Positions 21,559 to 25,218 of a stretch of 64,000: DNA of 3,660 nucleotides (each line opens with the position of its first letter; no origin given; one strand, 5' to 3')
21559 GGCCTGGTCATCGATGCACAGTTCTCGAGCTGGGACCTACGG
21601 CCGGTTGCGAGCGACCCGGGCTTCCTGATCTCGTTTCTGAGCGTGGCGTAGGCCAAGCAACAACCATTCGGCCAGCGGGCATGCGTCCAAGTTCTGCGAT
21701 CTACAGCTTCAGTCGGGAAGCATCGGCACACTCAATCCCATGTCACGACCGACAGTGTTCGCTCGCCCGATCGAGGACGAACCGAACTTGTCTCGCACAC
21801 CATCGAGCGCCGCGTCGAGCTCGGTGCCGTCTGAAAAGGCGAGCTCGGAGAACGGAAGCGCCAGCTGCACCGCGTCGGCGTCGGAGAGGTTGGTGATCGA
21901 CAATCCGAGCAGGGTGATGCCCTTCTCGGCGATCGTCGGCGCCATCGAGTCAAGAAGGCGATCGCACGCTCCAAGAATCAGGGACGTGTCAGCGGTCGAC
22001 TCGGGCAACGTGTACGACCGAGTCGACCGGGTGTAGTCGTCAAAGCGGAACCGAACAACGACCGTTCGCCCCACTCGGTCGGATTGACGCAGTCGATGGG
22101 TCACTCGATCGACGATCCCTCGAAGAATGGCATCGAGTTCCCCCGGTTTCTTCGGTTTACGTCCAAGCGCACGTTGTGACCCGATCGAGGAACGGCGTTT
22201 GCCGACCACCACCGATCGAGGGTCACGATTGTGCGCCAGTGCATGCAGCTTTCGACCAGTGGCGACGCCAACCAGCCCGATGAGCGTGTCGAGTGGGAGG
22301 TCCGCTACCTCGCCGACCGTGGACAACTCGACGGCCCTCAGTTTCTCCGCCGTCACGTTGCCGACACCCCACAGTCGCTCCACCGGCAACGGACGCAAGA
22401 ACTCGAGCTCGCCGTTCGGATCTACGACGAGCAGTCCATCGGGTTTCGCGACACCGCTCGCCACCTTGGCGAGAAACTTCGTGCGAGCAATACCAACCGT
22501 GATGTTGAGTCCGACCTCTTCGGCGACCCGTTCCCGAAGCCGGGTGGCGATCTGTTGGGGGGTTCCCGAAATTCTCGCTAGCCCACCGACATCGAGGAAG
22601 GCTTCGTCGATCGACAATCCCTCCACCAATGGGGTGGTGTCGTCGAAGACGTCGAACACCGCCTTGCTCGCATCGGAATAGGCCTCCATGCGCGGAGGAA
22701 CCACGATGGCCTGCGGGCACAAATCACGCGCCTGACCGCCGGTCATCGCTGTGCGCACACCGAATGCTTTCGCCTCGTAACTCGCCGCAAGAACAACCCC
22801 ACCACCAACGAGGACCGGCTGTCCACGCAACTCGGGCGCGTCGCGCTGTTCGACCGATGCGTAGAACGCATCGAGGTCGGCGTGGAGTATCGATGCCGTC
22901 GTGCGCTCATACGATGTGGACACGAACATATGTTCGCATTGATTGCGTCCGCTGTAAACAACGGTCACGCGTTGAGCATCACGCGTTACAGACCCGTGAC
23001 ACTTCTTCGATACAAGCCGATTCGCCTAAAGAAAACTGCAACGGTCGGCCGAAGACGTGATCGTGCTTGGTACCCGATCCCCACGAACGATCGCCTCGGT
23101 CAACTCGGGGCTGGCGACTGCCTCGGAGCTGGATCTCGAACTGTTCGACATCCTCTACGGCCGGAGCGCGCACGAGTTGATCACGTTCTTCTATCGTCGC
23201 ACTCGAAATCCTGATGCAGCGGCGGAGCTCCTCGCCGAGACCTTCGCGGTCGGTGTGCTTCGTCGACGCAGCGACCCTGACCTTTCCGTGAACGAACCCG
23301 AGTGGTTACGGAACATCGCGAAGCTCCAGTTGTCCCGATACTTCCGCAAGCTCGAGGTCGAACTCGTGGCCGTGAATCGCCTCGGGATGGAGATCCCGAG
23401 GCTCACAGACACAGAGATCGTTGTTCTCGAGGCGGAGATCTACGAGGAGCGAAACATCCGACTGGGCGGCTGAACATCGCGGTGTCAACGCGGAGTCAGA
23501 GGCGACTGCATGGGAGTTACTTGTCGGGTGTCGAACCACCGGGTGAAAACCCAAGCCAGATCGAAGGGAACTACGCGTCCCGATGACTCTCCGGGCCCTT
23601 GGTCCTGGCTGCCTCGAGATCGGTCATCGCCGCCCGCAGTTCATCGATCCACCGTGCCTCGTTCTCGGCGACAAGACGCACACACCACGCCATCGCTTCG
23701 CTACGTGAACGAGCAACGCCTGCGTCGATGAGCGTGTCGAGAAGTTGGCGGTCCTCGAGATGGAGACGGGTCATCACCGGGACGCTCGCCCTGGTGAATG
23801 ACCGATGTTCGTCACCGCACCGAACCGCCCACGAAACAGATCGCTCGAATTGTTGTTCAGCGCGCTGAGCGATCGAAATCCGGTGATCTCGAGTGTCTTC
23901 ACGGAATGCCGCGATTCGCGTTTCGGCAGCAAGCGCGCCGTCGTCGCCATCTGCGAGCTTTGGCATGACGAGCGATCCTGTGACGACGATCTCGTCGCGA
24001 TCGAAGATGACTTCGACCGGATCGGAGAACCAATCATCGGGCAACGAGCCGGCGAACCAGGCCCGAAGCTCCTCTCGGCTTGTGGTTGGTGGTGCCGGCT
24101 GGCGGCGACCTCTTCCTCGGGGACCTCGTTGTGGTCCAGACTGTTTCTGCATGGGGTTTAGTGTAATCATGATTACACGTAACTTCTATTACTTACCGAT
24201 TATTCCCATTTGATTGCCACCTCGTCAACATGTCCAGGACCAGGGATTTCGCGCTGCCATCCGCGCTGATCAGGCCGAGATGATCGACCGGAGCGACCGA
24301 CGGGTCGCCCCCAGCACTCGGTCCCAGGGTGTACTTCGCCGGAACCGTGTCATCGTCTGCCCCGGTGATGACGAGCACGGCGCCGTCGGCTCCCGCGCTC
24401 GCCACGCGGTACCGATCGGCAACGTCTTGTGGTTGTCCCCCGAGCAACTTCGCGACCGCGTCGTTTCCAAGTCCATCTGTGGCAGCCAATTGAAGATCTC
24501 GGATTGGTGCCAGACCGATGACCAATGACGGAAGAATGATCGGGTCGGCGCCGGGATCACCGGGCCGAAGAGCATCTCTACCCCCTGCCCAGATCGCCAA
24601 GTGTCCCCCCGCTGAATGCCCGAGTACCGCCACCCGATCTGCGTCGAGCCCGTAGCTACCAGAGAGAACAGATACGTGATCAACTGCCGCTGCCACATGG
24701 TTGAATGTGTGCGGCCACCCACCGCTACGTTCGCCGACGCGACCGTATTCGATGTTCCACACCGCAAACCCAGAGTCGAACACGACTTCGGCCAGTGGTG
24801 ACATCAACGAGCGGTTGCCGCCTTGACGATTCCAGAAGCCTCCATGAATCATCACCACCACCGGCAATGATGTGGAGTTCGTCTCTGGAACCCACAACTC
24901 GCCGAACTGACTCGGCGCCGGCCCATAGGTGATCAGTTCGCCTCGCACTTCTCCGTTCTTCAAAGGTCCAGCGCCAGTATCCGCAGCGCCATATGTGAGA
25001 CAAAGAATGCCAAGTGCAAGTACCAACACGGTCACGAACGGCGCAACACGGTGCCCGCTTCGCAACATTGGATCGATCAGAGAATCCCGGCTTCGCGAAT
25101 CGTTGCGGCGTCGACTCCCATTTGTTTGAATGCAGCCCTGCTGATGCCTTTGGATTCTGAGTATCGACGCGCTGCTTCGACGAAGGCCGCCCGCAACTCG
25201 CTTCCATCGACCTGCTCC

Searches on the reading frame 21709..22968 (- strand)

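Call 8: search_protein_families(library=pfam, proteins=[window:21709-22968:-], max_evalue=0.01)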
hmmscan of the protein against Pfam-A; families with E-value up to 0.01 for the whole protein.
window:21709-22968:- (419 aa): 4 families
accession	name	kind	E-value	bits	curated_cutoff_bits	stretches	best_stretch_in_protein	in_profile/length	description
PF00817.25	IMS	-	2.7e-50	170.6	23.2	1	31-171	2-147/148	impB/mucB/samB family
PF11799.13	IMS_C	-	2.6e-23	83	20.7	1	259-371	1-109/109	impB/mucB/samB family C-terminal domain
PF11798.14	IMS_HHH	-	7.8e-08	32.6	24.4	1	187-212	4-29/32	IMS family HHH motif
PF21999.2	IMS_HHH_1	-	5.3e-05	24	27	1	199-244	3-48/53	DNA polymerase-iota, thumb domain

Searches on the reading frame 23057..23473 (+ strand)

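Call 8: search_protein_families(library=pfam, proteins=[window:23057-23473:+], max_evalue=0.01)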
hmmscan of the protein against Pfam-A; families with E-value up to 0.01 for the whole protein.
window:23057-23473:+ (138 aa): 1 family
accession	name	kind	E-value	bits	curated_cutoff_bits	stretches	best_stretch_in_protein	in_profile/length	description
PF04542.20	Sigma70_r2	-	0.0018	18.4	24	1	33-99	1-68/71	Sigma-70 region 2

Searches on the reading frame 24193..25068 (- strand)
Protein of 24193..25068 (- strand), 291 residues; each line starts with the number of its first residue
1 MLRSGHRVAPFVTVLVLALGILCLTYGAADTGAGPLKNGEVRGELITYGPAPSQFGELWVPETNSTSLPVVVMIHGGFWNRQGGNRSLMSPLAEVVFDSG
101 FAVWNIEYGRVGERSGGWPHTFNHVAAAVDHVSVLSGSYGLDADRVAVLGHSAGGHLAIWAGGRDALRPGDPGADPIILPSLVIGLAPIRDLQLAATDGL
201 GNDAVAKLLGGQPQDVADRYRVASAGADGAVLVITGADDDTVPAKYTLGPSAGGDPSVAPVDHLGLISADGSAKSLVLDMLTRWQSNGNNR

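Call 8: search_protein_families(library=pfam, proteins=[window:24193-25068:-], max_evalue=0.01)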
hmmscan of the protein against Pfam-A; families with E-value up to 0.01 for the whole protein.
window:24193-25068:- (291 aa): 5 families
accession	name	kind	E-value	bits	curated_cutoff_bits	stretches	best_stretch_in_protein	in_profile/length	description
PF20434.5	BD-FAE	-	6.6e-22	78.5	26.8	1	58-245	3-206/215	BD-FAE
PF07859.19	Abhydrolase_3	-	8.8e-07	29.3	25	1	71-160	1-87/210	alpha/beta hydrolase fold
PF00326.27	Peptidase_S9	-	0.00036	20.5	22.6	0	127-163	50-83/213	Prolyl oligopeptidase family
PF12697.13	Abhydrolase_6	-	0.00038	21.6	26.3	1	71-260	1-181/217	Alpha/beta hydrolase family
PF00135.34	COesterase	-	0.00094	18.7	27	0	59-92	91-127/515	Carboxylesterase family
